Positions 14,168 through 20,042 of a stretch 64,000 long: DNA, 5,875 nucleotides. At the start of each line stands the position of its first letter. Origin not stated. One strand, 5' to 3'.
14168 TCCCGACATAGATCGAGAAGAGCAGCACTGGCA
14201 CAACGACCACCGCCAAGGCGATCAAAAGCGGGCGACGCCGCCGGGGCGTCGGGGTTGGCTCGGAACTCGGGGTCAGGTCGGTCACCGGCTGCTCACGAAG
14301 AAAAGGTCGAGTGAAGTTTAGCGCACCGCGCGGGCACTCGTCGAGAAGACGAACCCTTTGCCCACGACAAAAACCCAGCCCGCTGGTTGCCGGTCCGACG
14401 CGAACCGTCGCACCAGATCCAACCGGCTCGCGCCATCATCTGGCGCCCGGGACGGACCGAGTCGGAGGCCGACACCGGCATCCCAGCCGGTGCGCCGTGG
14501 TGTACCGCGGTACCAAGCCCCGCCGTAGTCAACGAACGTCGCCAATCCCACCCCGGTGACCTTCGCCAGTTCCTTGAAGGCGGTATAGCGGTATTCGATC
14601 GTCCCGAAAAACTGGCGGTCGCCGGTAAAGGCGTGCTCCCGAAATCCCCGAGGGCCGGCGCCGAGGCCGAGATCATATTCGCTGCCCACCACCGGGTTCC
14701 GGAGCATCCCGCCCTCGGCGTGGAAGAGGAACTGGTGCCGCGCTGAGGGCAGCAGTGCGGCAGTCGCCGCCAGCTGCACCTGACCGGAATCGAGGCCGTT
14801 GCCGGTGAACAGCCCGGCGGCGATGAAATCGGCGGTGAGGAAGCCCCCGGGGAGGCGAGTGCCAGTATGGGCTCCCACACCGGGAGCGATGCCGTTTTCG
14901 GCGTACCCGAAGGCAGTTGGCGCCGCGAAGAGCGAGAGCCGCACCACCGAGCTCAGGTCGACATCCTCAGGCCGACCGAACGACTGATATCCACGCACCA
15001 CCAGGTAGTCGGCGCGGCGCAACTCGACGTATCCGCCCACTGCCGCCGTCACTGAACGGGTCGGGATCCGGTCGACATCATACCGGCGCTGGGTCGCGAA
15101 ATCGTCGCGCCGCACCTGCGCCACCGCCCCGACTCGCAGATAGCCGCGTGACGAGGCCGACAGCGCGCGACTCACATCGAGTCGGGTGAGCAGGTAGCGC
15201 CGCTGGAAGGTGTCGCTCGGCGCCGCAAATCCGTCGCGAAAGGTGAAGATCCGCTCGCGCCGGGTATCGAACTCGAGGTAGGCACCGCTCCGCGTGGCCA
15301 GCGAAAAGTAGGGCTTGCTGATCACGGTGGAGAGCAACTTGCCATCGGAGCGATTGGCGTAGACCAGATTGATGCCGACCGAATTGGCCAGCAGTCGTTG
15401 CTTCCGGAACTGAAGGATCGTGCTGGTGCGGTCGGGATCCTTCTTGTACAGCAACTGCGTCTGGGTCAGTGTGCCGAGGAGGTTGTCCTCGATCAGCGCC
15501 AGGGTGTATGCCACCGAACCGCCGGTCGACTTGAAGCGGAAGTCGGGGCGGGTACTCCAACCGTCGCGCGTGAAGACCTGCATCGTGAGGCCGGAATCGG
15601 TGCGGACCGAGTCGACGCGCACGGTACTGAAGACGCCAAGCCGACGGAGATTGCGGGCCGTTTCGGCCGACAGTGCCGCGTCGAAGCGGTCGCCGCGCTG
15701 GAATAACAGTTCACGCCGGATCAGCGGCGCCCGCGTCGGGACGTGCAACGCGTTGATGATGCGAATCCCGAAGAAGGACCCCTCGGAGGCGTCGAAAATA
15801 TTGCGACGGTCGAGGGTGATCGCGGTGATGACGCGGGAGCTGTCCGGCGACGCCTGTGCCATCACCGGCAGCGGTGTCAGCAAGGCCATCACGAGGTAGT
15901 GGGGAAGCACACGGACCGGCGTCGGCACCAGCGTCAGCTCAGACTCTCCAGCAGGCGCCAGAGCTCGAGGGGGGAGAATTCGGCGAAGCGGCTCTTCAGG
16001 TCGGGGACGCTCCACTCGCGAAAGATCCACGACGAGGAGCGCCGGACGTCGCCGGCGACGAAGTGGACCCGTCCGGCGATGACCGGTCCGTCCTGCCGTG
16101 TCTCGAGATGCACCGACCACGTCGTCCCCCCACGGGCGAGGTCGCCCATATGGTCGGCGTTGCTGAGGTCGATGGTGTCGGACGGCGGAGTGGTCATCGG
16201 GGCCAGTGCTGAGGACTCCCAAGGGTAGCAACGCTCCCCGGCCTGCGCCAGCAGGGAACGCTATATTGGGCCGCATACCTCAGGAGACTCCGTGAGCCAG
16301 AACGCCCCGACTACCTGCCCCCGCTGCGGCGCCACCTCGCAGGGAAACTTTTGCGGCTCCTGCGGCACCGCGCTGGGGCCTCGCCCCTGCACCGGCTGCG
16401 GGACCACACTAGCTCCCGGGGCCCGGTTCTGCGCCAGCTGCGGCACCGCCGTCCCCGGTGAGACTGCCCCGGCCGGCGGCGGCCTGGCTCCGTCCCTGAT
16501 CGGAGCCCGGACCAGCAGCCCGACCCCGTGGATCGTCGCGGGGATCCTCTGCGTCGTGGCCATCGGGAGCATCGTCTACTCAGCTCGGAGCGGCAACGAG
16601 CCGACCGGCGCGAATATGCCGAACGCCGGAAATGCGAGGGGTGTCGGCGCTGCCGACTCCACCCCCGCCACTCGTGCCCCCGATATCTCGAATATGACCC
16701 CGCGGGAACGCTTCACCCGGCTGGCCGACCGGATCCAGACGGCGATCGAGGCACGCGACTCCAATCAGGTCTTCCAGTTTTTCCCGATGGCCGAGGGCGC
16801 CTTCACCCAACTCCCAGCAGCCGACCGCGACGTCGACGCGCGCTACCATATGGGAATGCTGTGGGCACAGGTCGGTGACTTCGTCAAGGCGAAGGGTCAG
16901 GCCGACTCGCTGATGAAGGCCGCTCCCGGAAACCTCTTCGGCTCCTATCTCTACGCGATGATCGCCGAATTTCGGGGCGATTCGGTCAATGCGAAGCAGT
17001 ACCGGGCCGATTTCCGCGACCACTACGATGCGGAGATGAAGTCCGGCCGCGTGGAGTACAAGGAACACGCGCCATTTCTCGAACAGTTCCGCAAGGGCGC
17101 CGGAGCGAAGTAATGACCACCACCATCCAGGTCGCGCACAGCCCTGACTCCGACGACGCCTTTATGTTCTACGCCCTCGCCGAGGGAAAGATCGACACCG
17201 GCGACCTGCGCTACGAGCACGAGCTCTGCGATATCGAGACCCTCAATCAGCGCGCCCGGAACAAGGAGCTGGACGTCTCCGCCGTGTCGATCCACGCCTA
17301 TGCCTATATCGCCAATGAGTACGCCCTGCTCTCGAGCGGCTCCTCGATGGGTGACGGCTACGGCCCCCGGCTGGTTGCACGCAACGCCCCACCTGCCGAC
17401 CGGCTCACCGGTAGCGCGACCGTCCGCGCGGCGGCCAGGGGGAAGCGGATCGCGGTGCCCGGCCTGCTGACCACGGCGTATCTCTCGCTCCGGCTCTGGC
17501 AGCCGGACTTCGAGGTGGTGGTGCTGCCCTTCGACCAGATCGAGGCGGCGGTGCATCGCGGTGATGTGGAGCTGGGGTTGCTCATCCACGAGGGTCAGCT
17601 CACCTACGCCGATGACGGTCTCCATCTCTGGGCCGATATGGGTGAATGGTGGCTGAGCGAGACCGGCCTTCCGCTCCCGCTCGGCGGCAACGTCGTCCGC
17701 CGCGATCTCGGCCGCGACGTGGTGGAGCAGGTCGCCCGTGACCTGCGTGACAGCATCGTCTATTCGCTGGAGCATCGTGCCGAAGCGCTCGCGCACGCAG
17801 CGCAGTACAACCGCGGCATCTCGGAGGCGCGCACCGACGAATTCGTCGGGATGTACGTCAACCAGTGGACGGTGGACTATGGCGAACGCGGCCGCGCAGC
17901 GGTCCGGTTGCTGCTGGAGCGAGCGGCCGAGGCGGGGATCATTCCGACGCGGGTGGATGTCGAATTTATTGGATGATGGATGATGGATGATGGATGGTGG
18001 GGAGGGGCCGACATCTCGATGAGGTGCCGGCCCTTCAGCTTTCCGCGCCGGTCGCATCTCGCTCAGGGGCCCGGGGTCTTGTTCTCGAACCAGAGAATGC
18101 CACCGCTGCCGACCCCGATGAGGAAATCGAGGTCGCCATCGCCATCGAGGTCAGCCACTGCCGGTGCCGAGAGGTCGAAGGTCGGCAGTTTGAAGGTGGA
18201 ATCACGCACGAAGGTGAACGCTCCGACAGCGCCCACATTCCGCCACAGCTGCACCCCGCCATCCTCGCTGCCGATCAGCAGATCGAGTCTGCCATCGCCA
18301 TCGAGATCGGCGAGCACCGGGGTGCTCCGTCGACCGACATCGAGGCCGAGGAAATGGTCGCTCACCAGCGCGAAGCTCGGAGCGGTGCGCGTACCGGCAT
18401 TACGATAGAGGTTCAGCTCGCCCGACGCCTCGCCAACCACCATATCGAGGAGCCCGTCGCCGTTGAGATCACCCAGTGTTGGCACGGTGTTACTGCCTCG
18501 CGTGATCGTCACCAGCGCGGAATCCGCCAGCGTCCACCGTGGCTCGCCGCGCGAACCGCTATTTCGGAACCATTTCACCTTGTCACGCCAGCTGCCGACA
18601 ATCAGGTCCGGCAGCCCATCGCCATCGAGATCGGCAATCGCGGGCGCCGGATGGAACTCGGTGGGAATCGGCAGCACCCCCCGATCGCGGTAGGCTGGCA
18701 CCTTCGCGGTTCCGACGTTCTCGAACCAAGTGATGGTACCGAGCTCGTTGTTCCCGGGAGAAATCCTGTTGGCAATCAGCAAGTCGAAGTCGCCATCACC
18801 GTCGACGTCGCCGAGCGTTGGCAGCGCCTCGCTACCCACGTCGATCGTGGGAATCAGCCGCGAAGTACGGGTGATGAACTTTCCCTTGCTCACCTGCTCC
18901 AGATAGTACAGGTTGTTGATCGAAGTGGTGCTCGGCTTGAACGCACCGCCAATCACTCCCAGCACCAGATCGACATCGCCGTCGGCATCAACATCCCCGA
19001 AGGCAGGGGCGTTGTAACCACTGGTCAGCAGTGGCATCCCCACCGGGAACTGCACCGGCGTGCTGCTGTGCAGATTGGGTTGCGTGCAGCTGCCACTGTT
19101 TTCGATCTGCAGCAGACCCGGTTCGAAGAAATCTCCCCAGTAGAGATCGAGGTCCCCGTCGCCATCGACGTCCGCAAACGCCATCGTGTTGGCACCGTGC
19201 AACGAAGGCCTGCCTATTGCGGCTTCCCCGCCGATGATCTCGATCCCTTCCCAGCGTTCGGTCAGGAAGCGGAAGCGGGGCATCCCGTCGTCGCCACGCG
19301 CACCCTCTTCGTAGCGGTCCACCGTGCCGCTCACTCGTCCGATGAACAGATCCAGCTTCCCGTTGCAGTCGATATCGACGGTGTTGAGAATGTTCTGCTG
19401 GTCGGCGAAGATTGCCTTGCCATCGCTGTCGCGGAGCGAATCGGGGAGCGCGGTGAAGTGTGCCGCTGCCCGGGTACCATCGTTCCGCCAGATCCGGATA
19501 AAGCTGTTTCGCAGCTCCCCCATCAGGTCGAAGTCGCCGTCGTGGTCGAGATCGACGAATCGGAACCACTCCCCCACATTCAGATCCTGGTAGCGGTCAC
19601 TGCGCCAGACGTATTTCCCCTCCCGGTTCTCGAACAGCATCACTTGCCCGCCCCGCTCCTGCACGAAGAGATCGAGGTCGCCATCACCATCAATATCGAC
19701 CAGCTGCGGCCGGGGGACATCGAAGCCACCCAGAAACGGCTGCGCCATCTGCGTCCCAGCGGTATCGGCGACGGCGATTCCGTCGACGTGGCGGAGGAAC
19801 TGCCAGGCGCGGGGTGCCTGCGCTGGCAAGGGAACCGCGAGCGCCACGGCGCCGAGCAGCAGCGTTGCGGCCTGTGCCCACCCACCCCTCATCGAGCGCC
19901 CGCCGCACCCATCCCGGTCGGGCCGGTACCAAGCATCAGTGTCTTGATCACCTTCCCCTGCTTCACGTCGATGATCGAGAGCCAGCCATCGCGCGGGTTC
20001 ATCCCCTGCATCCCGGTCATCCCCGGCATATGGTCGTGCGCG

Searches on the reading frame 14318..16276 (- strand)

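Call 12: search_protein_families(library=pfam, proteins=[window:14318-16276:-], max_evalue=0.001)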
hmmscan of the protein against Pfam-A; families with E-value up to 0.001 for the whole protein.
window:14318-16276:- (652 aa): 1 family
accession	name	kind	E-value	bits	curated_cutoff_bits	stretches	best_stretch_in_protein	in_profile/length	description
PF01103.29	Omp85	-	0.00071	19.6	24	1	539-606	214-291/325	Omp85 superfamily domain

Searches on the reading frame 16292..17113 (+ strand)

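Call 12: search_protein_families(library=pfam, proteins=[window:16292-17113:+], max_evalue=0.001)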
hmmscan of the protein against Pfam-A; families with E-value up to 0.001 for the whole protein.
window:16292-17113:+ (273 aa): 3 families
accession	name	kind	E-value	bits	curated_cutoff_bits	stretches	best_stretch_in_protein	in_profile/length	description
PF12773.13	DZR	-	5.5e-08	33.3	27.3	1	9-51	1-45/45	Double zinc ribbon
PF13248.11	Zn_ribbon_3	-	2e-06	27.5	27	0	33-52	5-24/26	zinc-ribbon domain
PF13240.11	Zn_Ribbon_1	-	3.4e-06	27.1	25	1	33-53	2-22/23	zinc-ribbon domain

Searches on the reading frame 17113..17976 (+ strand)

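Call 9: search_protein_families(library=pfam, proteins=[window:17113-17976:+], max_evalue=0.001)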
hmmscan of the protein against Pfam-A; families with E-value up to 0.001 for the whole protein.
window:17113-17976:+ (287 aa): 1 family
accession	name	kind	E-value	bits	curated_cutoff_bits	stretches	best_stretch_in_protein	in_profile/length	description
PF02621.19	VitK2_biosynth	-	4.8e-72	242.9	26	1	5-273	1-252/252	Menaquinone biosynthesis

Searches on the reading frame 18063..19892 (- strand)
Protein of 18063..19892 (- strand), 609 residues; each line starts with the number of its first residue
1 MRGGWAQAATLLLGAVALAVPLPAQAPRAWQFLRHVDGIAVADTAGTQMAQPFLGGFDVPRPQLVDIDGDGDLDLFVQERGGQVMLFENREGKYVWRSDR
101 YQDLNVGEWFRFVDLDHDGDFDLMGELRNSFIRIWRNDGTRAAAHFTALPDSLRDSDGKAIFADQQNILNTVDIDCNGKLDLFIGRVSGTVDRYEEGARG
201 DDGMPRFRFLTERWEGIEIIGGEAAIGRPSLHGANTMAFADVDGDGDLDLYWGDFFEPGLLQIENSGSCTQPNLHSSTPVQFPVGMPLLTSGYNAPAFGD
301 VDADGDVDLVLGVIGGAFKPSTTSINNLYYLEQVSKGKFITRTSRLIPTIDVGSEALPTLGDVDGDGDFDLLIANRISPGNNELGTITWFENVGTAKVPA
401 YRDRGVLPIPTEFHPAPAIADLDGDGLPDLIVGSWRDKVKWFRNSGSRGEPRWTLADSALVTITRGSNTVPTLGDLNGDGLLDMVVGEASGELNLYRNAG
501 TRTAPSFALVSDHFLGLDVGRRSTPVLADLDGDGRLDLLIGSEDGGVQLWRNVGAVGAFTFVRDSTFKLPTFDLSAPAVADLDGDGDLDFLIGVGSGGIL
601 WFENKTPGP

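Call 12: search_protein_families(library=pfam, proteins=[window:18063-19892:-], max_evalue=0.001)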
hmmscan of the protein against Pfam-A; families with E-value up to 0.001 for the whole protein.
window:18063-19892:- (609 aa): 4 families
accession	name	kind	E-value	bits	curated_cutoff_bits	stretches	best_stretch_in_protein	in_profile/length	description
PF13517.12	FG-GAP_3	-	1.3e-46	157.4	26.9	5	529-591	1-60/61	FG-GAP-like repeat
PF01839.29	FG-GAP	-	6.6e-29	99.7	22.1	3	575-597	3-25/37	FG-GAP repeat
PF14783.12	BBS2_Mid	-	2.7e-09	37.5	27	0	527-556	4-33/108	Ciliary BBSome complex subunit 2, middle region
PF23743.1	Beta-prop_BBS7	-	3.7e-05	23.6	27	0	529-550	228-249/299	BBS7 beta-propeller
